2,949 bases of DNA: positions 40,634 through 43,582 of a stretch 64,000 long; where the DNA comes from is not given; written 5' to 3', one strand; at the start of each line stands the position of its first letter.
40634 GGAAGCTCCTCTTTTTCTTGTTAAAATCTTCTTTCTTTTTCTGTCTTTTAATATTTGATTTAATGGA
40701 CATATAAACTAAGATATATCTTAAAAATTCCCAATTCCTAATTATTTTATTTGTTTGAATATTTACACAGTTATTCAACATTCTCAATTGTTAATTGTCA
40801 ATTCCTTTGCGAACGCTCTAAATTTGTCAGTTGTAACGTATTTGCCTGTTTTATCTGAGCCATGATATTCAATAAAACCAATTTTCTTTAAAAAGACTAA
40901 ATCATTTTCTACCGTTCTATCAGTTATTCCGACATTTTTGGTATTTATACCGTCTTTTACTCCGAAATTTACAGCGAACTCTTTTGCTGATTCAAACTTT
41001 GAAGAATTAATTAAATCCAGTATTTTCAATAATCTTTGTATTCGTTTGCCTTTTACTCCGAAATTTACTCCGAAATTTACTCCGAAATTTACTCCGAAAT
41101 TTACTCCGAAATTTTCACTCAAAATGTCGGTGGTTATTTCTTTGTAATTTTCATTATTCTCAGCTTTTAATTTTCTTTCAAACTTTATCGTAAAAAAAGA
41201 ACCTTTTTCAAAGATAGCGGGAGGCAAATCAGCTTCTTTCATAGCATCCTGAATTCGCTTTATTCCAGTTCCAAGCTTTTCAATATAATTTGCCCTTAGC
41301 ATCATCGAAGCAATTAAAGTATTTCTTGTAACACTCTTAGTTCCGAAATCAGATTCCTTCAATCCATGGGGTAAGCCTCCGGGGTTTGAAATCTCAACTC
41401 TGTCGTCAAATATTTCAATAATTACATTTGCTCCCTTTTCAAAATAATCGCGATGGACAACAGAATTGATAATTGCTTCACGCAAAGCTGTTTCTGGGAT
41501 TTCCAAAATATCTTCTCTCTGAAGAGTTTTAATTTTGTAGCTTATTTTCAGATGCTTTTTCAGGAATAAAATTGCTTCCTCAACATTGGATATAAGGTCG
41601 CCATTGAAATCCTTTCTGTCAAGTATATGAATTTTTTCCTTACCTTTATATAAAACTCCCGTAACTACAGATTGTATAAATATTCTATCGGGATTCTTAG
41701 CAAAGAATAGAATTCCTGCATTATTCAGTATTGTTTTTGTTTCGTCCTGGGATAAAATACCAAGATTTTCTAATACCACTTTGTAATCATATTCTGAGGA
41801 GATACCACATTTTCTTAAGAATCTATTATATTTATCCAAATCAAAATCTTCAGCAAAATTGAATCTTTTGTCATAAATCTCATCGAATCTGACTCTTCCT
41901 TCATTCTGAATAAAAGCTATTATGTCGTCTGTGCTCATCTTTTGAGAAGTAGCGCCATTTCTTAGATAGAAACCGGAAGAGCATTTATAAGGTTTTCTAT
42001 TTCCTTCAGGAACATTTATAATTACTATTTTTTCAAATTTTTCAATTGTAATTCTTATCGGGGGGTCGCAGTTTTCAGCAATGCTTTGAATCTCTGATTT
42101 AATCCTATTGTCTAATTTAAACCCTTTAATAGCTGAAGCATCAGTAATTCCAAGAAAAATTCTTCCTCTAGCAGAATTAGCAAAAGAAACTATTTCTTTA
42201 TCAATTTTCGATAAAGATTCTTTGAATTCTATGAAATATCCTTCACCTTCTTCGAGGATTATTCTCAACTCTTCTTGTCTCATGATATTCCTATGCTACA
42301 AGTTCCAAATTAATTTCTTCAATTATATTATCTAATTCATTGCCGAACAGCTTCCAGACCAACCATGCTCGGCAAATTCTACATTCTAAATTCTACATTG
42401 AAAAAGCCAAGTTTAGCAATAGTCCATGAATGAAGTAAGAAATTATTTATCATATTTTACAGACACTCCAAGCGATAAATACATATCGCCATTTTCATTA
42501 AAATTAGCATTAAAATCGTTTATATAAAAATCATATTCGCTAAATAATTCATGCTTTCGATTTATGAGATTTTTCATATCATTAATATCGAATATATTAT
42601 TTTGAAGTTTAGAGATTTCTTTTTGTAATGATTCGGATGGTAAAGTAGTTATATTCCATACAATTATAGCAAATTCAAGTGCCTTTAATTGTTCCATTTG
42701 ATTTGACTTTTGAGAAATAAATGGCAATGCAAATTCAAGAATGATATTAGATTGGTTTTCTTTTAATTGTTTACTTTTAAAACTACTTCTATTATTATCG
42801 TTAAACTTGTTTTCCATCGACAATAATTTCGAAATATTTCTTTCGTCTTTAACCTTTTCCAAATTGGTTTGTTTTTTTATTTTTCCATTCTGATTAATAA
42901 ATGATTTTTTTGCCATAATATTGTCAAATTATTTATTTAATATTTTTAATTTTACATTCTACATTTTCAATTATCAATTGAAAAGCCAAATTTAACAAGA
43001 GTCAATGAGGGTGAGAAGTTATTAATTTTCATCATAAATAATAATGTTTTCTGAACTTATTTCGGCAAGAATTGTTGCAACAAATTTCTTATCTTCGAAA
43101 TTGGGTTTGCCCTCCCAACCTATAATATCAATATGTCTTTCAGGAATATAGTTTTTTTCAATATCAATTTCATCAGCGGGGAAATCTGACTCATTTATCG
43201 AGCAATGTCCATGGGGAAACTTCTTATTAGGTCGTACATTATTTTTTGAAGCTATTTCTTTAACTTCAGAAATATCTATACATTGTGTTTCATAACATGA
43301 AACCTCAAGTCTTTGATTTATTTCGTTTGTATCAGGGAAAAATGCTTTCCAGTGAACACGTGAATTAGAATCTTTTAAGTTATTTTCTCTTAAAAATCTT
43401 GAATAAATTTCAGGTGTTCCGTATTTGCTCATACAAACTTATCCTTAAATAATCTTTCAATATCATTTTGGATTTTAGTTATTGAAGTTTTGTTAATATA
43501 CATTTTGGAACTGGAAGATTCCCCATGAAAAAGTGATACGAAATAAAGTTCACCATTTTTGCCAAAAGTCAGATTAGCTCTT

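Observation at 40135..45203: Type I R-M operon acting as a cassette-capture site, with junctions made of hsdR-3' relics, hsdS-5' relics and heptamer arrays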

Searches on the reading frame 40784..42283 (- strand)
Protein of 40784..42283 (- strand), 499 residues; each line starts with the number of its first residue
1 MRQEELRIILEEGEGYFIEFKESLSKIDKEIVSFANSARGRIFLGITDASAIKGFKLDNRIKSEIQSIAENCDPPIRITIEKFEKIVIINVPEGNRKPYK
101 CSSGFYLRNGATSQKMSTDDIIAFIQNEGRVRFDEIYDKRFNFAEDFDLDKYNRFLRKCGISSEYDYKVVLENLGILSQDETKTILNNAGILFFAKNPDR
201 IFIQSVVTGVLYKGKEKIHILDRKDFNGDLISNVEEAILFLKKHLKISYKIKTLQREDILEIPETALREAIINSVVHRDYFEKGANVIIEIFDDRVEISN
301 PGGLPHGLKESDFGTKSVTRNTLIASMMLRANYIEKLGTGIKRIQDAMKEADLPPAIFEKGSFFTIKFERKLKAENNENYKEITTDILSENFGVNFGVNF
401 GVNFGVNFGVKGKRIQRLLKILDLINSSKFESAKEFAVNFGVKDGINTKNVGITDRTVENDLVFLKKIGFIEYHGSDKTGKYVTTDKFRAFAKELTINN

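Call 6: search_protein_families(library=pfam, proteins=[window:40784-42283:-], max_evalue=0.01)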
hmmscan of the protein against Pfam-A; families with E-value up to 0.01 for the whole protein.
window:40784-42283:- (499 aa): 3 families
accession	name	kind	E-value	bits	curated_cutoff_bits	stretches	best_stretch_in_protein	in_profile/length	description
PF13749.12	HATPase_c_4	-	2.1e-22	79.4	26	1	284-367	1-88/89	Putative ATP-dependent DNA helicase recG C-terminal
PF04326.19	SLFN_AlbA_2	-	2.5e-18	67.1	25.3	1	14-117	1-118/118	Schlafen, AlbA_2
PF00657.28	Lipase_GDSL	-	0.0038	17.9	23.6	1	381-459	23-101/208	GDSL-like Lipase/Acylhydrolase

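Call 20: find_encoding_contigs(protein=window:40784-42283:-, flank=10000, max_places=10)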
Protein window:40784-42283:- (499 aa): no gene with exactly this product is on record in the collection.

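Call 24: search_protein_families(library=padloc, proteins=[window:40784-42283:-], max_evalue=0.01)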
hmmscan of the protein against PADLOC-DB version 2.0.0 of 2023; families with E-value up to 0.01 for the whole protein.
window:40784-42283:- (499 aa): 5 families
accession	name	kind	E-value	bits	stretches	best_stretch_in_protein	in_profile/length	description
PDLC02394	pAgo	-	2.3e-23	80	1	24-383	54-449/1121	-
PDLC02402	Aga_SIR2-PNTD1-PNTD2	-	2.8e-17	60.1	1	171-309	356-488/876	Class I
PDLC02418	Aga_SIR2-Kinase-PNTD1-PNTD2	-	3.5e-11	40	1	174-306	217-363/756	Class I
PDLC01879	CARF3--CARF_TM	-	0.00026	18.7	1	418-495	158-220/222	-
PDLC01457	WYL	-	0.00043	17.9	1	414-496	2-71/229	"CAS-I,CAS-II,CAS-III,CAS-IV,CAS-V,CAS-VI; associated_signaling"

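Call 25: search_protein_families(library=ncbifam, proteins=[window:40784-42283:-], max_evalue=0.01)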
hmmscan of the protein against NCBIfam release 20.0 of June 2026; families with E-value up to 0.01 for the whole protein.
window:40784-42283:- (499 aa): 0 families

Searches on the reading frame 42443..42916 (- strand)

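Call 6: search_protein_families(library=pfam, proteins=[window:42443-42916:-], max_evalue=0.01)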
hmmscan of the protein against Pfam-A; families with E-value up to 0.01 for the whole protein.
window:42443-42916:- (157 aa): 0 families

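Call 24: search_protein_families(library=padloc, proteins=[window:42443-42916:-], max_evalue=0.01)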
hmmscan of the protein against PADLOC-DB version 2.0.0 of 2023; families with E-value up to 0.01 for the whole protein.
window:42443-42916:- (157 aa): 1 family
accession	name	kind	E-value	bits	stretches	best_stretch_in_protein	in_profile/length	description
PDLC01877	CARF3--CARF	-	0.0076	14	0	61-122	169-230/252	-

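Call 25: search_protein_families(library=ncbifam, proteins=[window:42443-42916:-], max_evalue=0.01)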
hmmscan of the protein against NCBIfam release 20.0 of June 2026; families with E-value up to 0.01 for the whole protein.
window:42443-42916:- (157 aa): 0 families

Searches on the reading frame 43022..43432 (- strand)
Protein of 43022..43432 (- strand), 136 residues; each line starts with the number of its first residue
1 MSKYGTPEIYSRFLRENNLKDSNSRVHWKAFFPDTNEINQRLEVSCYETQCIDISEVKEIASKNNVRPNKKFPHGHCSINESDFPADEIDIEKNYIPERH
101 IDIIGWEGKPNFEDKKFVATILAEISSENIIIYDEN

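Call 6: search_protein_families(library=pfam, proteins=[window:43022-43432:-], max_evalue=0.01)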
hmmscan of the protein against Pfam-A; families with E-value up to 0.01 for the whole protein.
window:43022-43432:- (136 aa): 0 families

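Call 24: search_protein_families(library=padloc, proteins=[window:43022-43432:-], max_evalue=0.01)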
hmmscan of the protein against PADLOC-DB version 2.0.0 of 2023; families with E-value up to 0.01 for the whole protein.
window:43022-43432:- (136 aa): 0 families

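Call 25: search_protein_families(library=ncbifam, proteins=[window:43022-43432:-], max_evalue=0.01)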
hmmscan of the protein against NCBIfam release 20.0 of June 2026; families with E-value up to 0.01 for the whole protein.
window:43022-43432:- (136 aa): 0 families

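Call 49: find_homologous_proteins(query=window:43022-43432:-, max_evalue=0.00001)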
Query window:43022-43432:- (136 aa): 15 proteins with E <= 0.00001 among 18 candidates.
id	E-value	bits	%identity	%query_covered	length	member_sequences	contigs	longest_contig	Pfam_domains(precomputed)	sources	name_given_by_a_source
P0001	6.8e-87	306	100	100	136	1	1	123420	-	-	-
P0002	3.9e-54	200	66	98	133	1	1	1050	-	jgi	jgi:hypothetical protein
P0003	5.3e-52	193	65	98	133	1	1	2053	-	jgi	jgi:hypothetical protein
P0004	2.2e-39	153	56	98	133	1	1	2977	-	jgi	jgi:hypothetical protein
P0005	3.4e-39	152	56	98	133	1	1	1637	-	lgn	-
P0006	1.6e-38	150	58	93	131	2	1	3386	-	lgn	-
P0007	1.8e-37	146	54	100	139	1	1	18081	-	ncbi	-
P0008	6.7e-37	145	52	98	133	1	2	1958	-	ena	-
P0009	1.4e-36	143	50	98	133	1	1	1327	-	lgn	-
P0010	1.6e-36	143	57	93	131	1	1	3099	-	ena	-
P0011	2.3e-36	143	56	98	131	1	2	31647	-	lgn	-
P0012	4.1e-35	139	54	98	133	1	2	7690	-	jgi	jgi:hypothetical protein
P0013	1.3e-31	127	50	93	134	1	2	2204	-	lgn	-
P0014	1.8e-28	117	50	98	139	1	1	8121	-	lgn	-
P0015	2.1e-20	91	48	91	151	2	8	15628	-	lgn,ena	-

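Call 50: find_encoding_contigs(protein=P0011, flank=10000, max_places=3)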
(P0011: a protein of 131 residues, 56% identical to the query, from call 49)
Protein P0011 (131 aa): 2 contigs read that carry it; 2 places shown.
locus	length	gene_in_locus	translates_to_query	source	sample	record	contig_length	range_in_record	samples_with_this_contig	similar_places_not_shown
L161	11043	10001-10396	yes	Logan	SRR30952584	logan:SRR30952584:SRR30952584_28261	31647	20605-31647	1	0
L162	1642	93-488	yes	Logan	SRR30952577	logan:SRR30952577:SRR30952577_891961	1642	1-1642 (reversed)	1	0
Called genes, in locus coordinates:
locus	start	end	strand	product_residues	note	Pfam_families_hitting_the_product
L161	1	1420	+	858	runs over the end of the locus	PF12156:ATPase-cat_bd, PF00122:E1-E2_ATPase, PF00702:Hydrolase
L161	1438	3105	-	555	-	-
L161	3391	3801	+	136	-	-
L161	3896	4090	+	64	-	PF01165:Ribosomal_S21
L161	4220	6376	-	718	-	PF18962:Por_Secre_tail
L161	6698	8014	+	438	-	-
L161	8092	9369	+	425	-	-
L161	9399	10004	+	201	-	-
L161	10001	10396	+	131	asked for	-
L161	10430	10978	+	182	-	PF00227:Proteasome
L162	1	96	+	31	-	?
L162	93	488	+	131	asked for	-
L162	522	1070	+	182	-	PF00227:Proteasome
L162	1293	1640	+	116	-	?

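Call 51: find_encoding_contigs(protein=P0015, flank=10000, max_places=4)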
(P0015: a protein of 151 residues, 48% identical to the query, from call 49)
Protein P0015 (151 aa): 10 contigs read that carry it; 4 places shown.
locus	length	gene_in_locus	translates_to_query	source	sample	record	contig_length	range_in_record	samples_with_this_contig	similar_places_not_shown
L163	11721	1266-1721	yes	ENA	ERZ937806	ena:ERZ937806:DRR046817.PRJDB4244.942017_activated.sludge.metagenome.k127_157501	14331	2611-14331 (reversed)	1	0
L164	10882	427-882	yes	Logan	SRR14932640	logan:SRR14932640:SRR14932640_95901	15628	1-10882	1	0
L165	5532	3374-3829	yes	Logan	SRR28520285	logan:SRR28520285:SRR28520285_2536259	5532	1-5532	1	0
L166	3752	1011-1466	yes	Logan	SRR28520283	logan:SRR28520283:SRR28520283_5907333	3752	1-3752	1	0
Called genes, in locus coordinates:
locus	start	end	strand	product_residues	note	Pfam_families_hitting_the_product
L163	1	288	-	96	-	?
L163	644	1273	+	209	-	-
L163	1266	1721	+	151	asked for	-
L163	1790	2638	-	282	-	-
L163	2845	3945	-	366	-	PF03301:Trp_dioxygenase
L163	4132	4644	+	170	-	PF02620:YceD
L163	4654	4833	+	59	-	PF01783:Ribosomal_L32p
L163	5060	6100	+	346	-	PF02504:FA_synthesis, PF01515:PTA_PTB (faint)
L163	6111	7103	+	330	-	PF00108:Thiolase_N, PF08545:ACP_syn_III, PF08541:ACP_syn_III_C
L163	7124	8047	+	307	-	PF00698:Acyl_transf_1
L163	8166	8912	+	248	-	PF00106:adh_short, PF08659:KR, PF01370:Epimerase (weak), PF13561:adh_short_C2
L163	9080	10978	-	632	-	PF04326:SLFN_AlbA_2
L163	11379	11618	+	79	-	PF00550:PP-binding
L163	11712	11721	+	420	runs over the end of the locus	PF00109:ketoacyl-synt, PF02801:Ketoacyl-synt_C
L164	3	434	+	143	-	?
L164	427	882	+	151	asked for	-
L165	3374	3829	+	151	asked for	-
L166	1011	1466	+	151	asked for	-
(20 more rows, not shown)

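Call 52: find_encoding_contigs(protein=P0014, flank=10000, max_places=2)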
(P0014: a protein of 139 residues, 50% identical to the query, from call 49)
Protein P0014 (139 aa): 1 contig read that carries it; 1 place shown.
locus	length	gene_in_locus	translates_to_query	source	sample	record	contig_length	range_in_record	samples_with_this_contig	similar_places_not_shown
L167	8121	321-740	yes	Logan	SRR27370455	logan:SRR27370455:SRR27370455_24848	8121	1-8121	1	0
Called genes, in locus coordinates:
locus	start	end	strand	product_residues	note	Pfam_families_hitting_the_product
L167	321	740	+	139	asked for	-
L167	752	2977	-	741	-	-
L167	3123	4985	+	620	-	PF25794:SACS (faint), PF02518:HATPase_c (weak), PF13589:HATPase_c_3, PF00183:HSP90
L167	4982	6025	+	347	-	PF02547:Queuosine_synth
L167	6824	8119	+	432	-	?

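Call 53: find_encoding_contigs(protein=P0012, flank=10000, max_places=2)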
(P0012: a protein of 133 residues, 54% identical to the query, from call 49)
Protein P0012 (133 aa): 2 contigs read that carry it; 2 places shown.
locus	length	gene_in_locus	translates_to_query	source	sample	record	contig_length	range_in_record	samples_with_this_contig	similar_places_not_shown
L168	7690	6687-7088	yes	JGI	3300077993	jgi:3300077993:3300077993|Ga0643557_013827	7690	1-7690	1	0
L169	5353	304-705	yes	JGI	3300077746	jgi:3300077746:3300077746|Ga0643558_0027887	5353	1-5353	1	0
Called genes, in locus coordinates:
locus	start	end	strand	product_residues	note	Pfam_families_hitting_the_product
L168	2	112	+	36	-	?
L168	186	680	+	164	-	PF00355:Rieske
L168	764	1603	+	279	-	PF01170:UPF0020 (faint), PF01555:N6_N4_Mtase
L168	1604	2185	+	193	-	PF01844:HNH, PF14279:HNH_5 (weak)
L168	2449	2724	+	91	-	-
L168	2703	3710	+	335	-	-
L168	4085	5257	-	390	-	PF00108:Thiolase_N, PF22691:Thiolase_C_1 (faint), PF02803:Thiolase_C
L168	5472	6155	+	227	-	-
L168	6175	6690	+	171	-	-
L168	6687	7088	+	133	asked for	-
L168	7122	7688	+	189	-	?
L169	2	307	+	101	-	?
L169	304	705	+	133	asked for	-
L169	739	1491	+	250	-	PF01048:PNP_UDP_1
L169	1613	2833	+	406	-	PF00534:Glycos_transf_1, PF13692:Glyco_trans_1_4, PF13524:Glyco_trans_1_2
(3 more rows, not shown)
